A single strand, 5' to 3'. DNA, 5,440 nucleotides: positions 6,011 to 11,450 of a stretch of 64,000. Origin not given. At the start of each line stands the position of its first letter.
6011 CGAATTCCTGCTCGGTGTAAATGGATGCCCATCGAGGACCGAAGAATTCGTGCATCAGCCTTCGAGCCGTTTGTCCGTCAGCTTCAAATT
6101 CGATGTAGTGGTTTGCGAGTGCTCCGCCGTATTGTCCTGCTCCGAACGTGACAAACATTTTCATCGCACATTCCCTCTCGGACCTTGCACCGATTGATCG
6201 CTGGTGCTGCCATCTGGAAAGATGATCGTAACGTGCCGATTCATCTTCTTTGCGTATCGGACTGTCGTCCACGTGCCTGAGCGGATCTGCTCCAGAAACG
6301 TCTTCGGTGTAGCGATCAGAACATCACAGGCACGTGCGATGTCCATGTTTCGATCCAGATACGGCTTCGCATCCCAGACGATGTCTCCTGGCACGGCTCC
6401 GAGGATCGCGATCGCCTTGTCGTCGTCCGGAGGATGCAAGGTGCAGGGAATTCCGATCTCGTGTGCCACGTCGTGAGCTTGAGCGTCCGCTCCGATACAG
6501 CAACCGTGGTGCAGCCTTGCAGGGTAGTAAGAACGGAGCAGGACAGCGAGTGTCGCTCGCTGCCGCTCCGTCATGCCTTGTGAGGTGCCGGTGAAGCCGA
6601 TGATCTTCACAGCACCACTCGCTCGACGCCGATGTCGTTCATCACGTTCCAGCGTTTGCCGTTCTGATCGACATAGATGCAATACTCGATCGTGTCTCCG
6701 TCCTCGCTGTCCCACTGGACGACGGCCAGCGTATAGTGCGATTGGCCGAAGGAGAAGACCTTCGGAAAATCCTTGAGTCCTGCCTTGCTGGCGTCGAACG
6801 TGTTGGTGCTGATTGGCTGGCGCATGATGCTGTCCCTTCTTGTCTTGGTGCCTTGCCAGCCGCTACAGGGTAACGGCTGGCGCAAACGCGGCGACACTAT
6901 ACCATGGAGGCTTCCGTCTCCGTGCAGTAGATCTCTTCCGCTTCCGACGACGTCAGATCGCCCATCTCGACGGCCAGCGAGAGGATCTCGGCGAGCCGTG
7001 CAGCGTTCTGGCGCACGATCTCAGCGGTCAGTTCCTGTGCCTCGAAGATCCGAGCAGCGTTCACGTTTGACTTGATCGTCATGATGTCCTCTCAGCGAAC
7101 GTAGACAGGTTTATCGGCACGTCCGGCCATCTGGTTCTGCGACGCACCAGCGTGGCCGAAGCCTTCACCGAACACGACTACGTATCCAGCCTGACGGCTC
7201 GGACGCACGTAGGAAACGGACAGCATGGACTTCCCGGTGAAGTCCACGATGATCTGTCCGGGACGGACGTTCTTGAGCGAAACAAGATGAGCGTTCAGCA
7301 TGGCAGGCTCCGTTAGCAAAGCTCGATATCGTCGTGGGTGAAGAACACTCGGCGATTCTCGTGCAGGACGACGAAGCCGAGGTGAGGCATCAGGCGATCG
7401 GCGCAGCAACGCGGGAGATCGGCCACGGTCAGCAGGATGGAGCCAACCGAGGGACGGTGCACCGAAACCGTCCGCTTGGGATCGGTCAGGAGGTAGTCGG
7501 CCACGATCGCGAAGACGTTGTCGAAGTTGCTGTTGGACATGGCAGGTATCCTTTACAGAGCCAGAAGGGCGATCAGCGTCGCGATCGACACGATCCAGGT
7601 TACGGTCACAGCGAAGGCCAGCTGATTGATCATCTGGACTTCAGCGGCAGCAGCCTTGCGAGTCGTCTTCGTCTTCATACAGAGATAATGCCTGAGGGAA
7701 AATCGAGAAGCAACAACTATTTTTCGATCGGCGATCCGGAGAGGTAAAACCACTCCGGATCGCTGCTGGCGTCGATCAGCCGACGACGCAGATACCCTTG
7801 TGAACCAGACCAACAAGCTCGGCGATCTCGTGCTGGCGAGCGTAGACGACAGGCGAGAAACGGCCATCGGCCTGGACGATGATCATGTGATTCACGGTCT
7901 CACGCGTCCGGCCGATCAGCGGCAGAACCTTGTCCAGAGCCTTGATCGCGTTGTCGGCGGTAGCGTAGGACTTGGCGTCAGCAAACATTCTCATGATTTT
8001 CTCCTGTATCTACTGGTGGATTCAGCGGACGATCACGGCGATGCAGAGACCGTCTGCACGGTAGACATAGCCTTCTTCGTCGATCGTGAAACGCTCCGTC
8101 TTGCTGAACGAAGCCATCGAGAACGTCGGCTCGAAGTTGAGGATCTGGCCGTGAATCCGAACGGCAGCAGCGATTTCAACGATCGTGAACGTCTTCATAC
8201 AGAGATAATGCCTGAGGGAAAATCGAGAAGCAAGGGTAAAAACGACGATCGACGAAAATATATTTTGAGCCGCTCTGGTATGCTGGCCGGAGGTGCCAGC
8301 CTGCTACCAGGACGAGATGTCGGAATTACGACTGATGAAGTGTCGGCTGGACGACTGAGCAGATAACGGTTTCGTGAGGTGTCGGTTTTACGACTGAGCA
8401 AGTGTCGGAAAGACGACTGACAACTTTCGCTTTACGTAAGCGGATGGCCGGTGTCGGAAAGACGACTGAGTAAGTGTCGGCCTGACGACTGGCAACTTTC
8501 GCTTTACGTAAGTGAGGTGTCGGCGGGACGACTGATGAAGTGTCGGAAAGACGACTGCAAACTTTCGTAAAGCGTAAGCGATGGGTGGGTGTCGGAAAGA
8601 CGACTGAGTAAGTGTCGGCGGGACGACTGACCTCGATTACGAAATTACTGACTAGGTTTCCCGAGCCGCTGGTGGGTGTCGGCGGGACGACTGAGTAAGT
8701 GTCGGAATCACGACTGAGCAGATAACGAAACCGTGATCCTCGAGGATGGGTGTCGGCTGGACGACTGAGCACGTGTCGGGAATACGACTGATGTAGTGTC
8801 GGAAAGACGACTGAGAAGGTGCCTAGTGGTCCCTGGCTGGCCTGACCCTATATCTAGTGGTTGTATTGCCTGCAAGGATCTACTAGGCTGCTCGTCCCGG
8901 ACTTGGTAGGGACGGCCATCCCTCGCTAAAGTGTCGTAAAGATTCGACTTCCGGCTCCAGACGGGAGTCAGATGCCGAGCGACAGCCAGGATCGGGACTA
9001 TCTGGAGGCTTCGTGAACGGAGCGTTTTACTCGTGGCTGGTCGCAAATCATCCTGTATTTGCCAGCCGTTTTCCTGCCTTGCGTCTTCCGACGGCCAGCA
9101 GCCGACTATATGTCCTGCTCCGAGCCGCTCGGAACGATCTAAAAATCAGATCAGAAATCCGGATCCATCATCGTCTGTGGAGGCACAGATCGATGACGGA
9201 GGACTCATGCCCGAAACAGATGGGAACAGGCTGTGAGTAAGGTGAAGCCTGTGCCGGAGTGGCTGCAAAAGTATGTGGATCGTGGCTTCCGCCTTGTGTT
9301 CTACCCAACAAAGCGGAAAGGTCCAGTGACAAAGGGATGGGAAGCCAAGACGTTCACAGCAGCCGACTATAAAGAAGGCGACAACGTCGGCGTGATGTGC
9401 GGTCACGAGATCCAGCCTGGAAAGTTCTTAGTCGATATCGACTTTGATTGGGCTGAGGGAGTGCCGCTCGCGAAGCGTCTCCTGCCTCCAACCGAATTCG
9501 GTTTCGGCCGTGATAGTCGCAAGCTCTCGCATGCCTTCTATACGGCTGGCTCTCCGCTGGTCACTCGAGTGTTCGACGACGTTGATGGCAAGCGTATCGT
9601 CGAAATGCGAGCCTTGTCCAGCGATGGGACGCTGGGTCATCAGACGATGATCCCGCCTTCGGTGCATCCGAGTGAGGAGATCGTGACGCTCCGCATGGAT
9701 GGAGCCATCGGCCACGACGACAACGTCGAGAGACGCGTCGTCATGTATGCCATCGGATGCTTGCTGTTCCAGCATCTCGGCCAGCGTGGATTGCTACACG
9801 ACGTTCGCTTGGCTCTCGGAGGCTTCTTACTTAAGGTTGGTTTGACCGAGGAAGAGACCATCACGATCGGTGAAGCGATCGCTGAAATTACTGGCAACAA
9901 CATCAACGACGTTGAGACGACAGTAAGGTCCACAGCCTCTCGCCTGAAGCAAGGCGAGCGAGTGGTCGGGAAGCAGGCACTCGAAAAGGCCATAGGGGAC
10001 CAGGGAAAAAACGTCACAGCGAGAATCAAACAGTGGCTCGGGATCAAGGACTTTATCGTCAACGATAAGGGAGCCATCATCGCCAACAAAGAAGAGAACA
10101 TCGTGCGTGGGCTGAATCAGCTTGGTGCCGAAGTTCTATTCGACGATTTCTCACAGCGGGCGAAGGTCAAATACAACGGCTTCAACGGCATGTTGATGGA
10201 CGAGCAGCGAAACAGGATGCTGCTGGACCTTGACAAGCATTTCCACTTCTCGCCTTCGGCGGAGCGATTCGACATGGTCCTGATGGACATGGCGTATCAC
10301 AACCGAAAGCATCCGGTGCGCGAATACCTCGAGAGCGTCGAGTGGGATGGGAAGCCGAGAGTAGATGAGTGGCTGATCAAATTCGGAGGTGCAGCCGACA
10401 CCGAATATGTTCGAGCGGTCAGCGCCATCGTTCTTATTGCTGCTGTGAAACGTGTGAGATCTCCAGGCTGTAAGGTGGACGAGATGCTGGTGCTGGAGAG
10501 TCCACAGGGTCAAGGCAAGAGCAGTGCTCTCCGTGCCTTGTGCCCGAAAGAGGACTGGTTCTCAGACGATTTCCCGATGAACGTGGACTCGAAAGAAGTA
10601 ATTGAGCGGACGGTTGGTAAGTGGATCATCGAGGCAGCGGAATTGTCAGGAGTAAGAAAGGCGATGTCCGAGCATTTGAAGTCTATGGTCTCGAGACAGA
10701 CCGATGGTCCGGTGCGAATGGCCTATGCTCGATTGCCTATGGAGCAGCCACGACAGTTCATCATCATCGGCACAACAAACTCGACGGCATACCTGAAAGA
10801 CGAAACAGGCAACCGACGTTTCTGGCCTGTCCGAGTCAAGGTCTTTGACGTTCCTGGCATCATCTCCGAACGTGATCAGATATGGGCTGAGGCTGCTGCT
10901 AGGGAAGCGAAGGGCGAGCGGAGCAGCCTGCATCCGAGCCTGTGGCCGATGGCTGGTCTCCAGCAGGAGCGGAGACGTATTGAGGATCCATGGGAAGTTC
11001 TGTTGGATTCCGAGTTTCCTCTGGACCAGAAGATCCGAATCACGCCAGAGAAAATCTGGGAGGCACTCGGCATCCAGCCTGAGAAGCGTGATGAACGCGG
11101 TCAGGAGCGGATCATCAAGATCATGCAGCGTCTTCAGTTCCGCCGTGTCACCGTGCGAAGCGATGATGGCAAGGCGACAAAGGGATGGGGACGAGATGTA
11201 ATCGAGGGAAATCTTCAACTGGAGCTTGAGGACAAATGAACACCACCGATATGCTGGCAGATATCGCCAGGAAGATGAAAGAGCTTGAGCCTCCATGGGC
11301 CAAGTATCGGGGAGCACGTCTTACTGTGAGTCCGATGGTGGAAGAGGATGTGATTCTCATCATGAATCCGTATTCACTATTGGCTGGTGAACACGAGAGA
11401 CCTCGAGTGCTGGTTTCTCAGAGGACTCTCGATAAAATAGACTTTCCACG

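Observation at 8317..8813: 15-copy phased pseudo-palindrome array between divergent promoters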

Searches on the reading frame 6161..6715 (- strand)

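Call 8: search_protein_families(library=pfam, proteins=[window:6161-6715:-], max_evalue=0.01)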
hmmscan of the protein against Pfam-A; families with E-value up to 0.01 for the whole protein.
window:6161-6715:- (184 aa): 0 families

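Call 15: search_protein_families(library=phrogs, proteins=[window:6161-6715:-], max_evalue=0.01)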
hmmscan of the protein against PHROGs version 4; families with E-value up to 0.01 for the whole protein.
window:6161-6715:- (184 aa): 1 family
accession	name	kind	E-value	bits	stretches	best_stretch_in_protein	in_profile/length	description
phrog_289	-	other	2.3e-09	37.6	1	39-165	25-138/500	GTP-binding domain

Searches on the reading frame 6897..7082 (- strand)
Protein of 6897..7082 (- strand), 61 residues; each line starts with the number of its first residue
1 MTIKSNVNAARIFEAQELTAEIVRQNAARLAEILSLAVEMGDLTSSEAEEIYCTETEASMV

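Call 76: search_protein_families(library=pfam, proteins=[window:6897-7082:-], max_evalue=0.05)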
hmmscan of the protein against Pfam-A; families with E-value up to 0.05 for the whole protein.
window:6897-7082:- (61 aa): 1 family
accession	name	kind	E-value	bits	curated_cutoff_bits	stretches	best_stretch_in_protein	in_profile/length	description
PF20787.2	SPP1_GP23-1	-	0.013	15.9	27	1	32-51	19-38/47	SPP1 phage GP23.1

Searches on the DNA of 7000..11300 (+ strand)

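Call 5: search_dna_similar(query=window:7000-11300:+, collection=phages, mode=distant, max_rows=25)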
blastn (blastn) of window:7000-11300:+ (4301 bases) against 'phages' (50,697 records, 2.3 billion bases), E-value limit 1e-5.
No match.

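Call 48: search_dna_similar(query=window:8300-8830:+, collection=plasmids, mode=distant, max_evalue=0.001)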
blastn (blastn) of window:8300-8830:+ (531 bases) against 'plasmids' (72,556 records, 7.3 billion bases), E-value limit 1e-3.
No match.

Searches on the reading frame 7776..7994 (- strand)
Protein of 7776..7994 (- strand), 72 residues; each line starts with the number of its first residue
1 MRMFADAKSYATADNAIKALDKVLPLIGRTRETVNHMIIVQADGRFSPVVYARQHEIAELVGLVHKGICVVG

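Call 60: search_protein_families(library=pfam, proteins=[window:7776-7994:-], max_evalue=0.05)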
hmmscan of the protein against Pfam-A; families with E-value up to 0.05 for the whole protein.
window:7776-7994:- (72 aa): 0 families

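Call 77: search_protein_families(library=phrogs, proteins=[window:7776-7994:-], max_evalue=0.001)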
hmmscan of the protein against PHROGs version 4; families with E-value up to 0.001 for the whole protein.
window:7776-7994:- (72 aa): 0 families

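Call 78: find_homologous_proteins(query=window:7776-7994:-, max_evalue=0.001)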
Query window:7776-7994:- (72 aa): 1 proteins with E <= 0.001 among 1 candidates.
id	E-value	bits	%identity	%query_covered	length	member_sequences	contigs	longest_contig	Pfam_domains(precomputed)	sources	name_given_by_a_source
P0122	6.1e-38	145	100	97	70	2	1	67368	-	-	-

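Call 89: predict_structure(protein=window:7776-7994:-)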
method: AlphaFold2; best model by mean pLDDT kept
length: 72 residues; sequences in the alignment: 1
mean_pLDDT: 52.7   pTM: 0.41
mean pLDDT of the five models: 52.7, 51.2, 50.3, 46.8, 46.1
residues with pLDDT >= 90: 0; 70-90: 5; 50-70: 39; < 50: 28
segments of 3 or more residues with pLDDT < 50: 1-9, 54-72
pLDDT, mean of each block of 10 residues (from residue 1): 38 65 69 62 58 47 35 27
secondary structure, 60 per line:
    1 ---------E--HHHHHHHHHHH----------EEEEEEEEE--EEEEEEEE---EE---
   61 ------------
elements in order: H13-23 E34-42 E45-52

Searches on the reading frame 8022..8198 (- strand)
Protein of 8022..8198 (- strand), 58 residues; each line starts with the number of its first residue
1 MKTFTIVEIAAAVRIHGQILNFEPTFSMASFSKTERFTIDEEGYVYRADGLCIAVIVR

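Call 8: search_protein_families(library=pfam, proteins=[window:8022-8198:-], max_evalue=0.01)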
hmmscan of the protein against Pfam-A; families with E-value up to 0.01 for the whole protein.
window:8022-8198:- (58 aa): 0 families

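Call 15: search_protein_families(library=phrogs, proteins=[window:8022-8198:-], max_evalue=0.01)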
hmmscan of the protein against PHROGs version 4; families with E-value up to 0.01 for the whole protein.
window:8022-8198:- (58 aa): 0 families

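Call 79: find_homologous_proteins(query=window:8022-8198:-, max_evalue=0.001)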
Query window:8022-8198:- (58 aa): 1 proteins with E <= 0.001 among 2 candidates.
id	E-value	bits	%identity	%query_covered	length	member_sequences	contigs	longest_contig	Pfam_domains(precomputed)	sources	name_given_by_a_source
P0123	4.4e-30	118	100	100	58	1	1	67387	-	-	-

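Call 90: predict_structure(protein=window:8022-8198:-)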
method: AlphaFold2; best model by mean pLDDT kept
length: 58 residues; sequences in the alignment: 1
mean_pLDDT: 81.8   pTM: 0.65
mean pLDDT of the five models: 81.8, 69.0, 51.3, 45.8, 43.1
residues with pLDDT >= 90: 4; 70-90: 48; 50-70: 6; < 50: 0
segments of 3 or more residues with pLDDT < 50: none
pLDDT, mean of each block of 10 residues (from residue 1): 84 81 70 84 88 85
secondary structure, 60 per line:
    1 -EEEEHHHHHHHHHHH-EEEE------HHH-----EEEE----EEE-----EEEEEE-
elements in order: E2-5 H6-16 E18-21 E36-39 E44-46 E52-57

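Call 93: fold_search(model_id=the predicted structure, library=pdb)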
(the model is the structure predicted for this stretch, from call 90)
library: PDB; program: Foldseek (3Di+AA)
matches with E <= 10: 377; with E <= 0.001: 0
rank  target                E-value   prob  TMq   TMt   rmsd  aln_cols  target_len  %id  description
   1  6qii_B                1.6e+00  0.07  0.29  0.09   5.9        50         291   16  Xenon derivatization of the F420-reducing [NiFe] hydrogenase complex from Methanosarcina barkeri (released 2019-10-23)
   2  7waz_A                1.6e+00  0.06  0.26  0.02  10.3        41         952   12  PlmCasX-sgRNAv1-dsDNA ternary complex at ts loading state (released 2022-03-16)
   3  8c1v_D                1.6e+00  0.13  0.35  0.35   4.6        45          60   20  SARS-CoV-2 S-trimer (3 RBDs up) bound to TriSb92, fitted into cryo-EM map (released 2023-04-19)
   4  9dvs_D                1.6e+00  0.04  0.21  0.04  11.5        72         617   12  CryoEM structure of Syn7942 RNAP-SigA holoenzyme (released 2025-10-15)
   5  2vkn_A                1.9e+00  0.06  0.27  0.25   5.0        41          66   17  YEAST SHO1 SH3 DOMAIN COMPLEXED WITH A PEPTIDE FROM PBS2 (released 2008-02-05)
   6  7wb0_A                2.0e+00  0.06  0.26  0.03  10.3        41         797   12  PlmCasX-sgRNAv1-dsDNA ternary complex at nts loading state with flexible H2 domain (released 2022-03-16)
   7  9f0x_H                2.0e+00  0.08  0.33  0.09   6.1        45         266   16  CryoEM structure of the F plasmid relaxosome in its pre-initiation state, derived from the ds-27_+143-R Locally-refine (released 2025-06-04)
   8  6snu_C                2.3e+00  0.05  0.26  0.06   7.7        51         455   18  Crystal structure of the W60C mutant of the (S)-selective transaminase from Chromobacterium violaceum (released 2019-10-09)
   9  6jix_A                2.4e+00  0.06  0.27  0.06   8.1        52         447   13  The cyrstal structure of taurine:2-oxoglutarate aminotransferase from Bifidobacterium kashiwanohense, in complex with  (released 2020-01-01)
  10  6qgr_B                2.4e+00  0.06  0.29  0.09   5.9        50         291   16  The F420-reducing [NiFe] hydrogenase complex from Methanosarcina barkeri at the Nia-S state (released 2019-10-23)
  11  9c20                  2.4e+00  0.18  0.29  0.04   1.1        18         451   33  The Sialidase NanJ in complex with Neu5,9Ac (released 2024-09-04)
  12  3kia_A                2.6e+00  0.03  0.24  0.08  10.2        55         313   16  Crystal structure of mannosyl-3-phosphoglycerate synthase from Rubrobacter xylanophilus (released 2010-11-03)
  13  5qu1_A                2.6e+00  0.09  0.32  0.33   7.9        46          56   13  Crystal Structure of the monomeric human Nck SH3.1 domain, triclinic, 1.08A (released 2020-02-12)
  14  1mgv_A                2.8e+00  0.05  0.27  0.05   8.2        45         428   20  Crystal Structure of the R391A Mutant of 7,8-Diaminopelargonic Acid Synthase (released 2002-11-27)
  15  6snu_B                3.0e+00  0.04  0.26  0.06   8.5        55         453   18  Crystal structure of the W60C mutant of the (S)-selective transaminase from Chromobacterium violaceum (released 2019-10-09)
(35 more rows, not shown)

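Call 97: find_encoding_contigs(protein=P0123, flank=2500, max_places=4)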
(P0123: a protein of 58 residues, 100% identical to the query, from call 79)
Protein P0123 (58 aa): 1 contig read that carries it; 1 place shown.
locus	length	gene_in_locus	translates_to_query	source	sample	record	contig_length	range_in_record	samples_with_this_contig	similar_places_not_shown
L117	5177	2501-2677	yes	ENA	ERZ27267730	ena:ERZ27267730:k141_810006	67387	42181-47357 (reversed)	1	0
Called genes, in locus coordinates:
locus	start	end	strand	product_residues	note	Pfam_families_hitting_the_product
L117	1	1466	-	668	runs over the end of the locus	PF05272:VapE-like_dom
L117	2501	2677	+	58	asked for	-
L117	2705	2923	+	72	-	-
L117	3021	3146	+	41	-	-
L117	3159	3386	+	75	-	-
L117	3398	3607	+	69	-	-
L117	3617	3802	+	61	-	-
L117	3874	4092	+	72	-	-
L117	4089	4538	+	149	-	-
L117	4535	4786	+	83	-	-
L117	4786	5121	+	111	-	-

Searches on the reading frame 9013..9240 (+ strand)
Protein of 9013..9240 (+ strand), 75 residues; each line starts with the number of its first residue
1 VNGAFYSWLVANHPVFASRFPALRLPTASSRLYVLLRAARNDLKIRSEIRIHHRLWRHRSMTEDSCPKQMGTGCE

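Call 8: search_protein_families(library=pfam, proteins=[window:9013-9240:+], max_evalue=0.01)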
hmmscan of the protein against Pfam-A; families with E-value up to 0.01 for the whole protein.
window:9013-9240:+ (75 aa): 0 families

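Call 15: search_protein_families(library=phrogs, proteins=[window:9013-9240:+], max_evalue=0.01)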
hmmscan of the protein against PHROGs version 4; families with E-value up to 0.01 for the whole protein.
window:9013-9240:+ (75 aa): 0 families

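Call 100: search_solved_structures(query=A4, max_evalue=10)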
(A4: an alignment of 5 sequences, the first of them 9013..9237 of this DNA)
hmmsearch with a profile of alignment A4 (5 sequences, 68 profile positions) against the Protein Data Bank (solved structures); distinct sequences matched with E-value up to 10: 23.
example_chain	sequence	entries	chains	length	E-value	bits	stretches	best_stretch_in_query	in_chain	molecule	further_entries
8ip8_gb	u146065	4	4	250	0.26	14.7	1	21-59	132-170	40S ribosomal protein eS6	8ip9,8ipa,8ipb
4v7e_BG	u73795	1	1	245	0.29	14.6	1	21-58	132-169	40S ribosomal protein S6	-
9y49_CF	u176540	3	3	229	0.31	14.5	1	33-57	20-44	60S ribosomal protein L7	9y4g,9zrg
9c3h_LF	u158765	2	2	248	0.34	14.3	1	33-57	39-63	Large ribosomal subunit protein uL30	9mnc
22tu_LF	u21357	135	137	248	0.35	14.3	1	33-57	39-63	60S ribosomal protein L7 | Large ribosomal subunit protein uL30 | 60S RIBOSOMAL PROTEIN UL30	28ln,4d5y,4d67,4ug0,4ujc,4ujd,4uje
8jiw_BG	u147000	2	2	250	0.38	14.2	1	21-58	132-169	40S ribosomal protein S6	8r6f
3j92_F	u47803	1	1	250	0.44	14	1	33-57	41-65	eL30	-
3jag_F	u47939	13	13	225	0.49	13.8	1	33-57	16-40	uL30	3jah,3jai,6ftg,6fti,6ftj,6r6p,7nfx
3j7o_F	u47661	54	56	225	0.49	13.8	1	33-57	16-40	Ribosomal protein uL30 | 60S ribosomal protein L7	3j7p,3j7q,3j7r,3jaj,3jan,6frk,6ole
11he_L7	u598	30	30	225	0.5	13.8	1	33-57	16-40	60S ribosomal protein L7 | uL30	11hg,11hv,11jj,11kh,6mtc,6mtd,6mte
11iq_L7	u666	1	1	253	0.54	13.7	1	33-57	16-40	60S ribosomal protein L7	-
7qix_P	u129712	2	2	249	0.7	13.3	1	21-59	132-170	40S ribosomal protein S6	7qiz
9vth_SR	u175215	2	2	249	0.71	13.3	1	21-59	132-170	40S ribosomal protein S6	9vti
5lzs_F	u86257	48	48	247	0.73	13.3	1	33-57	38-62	uL30 | 60S ribosomal protein L7 | Ribosomal Protein uL30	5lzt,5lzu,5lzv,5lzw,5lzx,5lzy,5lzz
7nwi_F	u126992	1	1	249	0.85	13.1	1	33-57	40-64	uL30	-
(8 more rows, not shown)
